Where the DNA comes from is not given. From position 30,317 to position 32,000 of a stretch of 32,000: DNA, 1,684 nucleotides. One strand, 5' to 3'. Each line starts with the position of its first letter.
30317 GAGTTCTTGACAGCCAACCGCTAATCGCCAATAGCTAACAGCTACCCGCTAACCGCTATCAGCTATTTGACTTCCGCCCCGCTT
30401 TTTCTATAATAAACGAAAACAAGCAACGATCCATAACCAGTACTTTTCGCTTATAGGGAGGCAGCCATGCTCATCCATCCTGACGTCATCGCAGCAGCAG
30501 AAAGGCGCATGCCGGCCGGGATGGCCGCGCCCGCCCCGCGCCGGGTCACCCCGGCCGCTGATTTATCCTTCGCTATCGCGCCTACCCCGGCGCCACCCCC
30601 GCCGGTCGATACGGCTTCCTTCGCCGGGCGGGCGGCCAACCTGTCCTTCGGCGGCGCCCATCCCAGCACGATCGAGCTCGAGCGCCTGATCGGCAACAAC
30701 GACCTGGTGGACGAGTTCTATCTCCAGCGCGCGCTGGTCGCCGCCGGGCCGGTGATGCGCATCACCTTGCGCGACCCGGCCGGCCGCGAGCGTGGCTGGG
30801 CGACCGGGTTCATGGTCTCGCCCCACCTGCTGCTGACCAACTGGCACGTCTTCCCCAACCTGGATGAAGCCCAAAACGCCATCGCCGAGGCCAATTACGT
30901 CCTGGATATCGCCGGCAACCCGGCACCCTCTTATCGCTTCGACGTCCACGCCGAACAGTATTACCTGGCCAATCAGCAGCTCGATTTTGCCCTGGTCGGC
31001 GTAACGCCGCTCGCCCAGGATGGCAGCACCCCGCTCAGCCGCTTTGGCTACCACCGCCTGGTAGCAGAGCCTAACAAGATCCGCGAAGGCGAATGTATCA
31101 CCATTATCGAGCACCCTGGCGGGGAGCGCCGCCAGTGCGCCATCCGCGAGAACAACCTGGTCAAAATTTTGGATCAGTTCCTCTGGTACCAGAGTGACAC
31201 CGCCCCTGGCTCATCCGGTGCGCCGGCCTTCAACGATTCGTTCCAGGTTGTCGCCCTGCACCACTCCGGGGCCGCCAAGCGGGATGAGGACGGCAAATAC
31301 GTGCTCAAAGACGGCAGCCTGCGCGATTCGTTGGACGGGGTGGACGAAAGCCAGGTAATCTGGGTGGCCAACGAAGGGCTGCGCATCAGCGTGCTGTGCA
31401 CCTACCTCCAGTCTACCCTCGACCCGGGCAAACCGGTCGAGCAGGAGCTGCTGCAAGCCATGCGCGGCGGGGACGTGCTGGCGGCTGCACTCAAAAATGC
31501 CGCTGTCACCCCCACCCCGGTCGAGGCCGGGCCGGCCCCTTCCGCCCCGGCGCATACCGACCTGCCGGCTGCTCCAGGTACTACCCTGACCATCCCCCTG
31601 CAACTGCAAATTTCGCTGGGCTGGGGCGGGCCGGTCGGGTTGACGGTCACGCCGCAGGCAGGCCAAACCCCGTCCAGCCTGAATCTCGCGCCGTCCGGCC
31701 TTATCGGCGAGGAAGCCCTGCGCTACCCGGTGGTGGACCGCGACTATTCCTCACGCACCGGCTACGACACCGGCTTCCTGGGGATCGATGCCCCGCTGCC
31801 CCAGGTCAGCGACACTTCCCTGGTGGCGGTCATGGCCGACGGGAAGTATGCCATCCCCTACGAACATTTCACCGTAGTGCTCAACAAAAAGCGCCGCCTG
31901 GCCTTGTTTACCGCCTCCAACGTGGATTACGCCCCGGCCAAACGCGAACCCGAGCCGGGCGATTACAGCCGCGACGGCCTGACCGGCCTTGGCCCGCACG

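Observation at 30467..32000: Unlisted open-ended gene: serine protease fused to a non-specific endonuclease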

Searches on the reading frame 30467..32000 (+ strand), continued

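Call 76: find_encoding_contigs(protein=P0029, flank=8000, max_places=1)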
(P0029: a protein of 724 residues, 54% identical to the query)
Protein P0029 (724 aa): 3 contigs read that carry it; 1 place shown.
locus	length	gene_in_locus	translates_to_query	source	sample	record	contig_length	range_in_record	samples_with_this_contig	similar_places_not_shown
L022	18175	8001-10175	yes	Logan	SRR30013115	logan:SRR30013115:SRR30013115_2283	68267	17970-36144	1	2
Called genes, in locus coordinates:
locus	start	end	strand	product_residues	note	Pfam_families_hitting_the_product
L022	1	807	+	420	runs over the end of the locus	PF16656:Pur_ac_phosph_N, PF00149:Metallophos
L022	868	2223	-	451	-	PF07586:HXXSHH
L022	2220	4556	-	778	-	PF13442:Cytochrome_CBB3 (faint), PF07626:PSD3, PF07637:PSD5, PF07631:PSD4, PF07627:PSCyt3, PF07624:PSD2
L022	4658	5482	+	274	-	PF00106:adh_short, PF01370:Epimerase (weak), PF08659:KR, PF13561:adh_short_C2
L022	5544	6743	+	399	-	PF12867:DinB_2 (weak), PF03781:FGE-sulfatase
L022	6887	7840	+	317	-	PF10017:Methyltransf_33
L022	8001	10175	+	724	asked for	PF13365:Trypsin_2, PF01223:Endonuclease_NS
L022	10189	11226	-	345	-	PF04055:Radical_SAM, PF19288:CofH_C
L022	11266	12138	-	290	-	PF02621:VitK2_biosynth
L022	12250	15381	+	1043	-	PF08450:SGL (faint), PF01731:Arylesterase (faint), PF06739:SBBP (faint), PF25021:TEN_NHL (faint), PF22807:TrAA12 (faint), PF01436:NHL (weak)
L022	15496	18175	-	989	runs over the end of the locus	PF02369:Big_1 (weak)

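Call 78: search_protein_families(library=padloc, proteins=[P0001, P0095, P0234], max_evalue=0.01)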
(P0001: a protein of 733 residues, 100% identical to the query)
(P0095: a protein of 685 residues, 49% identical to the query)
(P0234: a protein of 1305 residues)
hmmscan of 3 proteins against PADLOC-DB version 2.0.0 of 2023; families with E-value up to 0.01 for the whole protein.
P0001 (733 aa): 2 families
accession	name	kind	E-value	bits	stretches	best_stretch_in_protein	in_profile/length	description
PDLC02959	RT-Protease_XI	-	1.2e-06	25.8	1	110-273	350-494/510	single gene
PDLC02960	RT-Protease_XI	-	6.7e-06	23.3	1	111-273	349-490/506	single gene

P0095 (685 aa): 2 families
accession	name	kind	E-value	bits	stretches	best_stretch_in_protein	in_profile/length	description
PDLC02960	RT-Protease_XI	-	1.6e-05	22.1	1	101-265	349-491/506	single gene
PDLC02959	RT-Protease_XI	-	1.8e-05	21.9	1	100-266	350-496/510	single gene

P0234 (1305 aa): 5 families
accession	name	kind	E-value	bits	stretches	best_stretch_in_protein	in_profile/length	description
PDLC02960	RT-Protease_XI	-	1.6e-14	51.8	2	717-896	348-478/506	single gene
PDLC03010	nacht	-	1.7e-13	48.5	1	800-915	241-363/378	-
PDLC02959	RT-Protease_XI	-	4.8e-11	40.3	2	720-896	350-481/510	single gene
PDLC04593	PDC-M35A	-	6.2e-06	24.1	1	701-834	5-123/216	-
PDLC05022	PDC-S45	-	0.0015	15.5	0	332-374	22-65/293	-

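Call 79: search_protein_families(library=phrogs, proteins=[P0001], max_evalue=0.01)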
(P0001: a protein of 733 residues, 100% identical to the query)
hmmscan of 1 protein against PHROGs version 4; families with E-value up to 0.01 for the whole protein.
P0001 (733 aa): 1 family
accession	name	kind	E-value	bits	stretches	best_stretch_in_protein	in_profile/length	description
phrog_13651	-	unknown function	7.5e-07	29.8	1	112-278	95-261/280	-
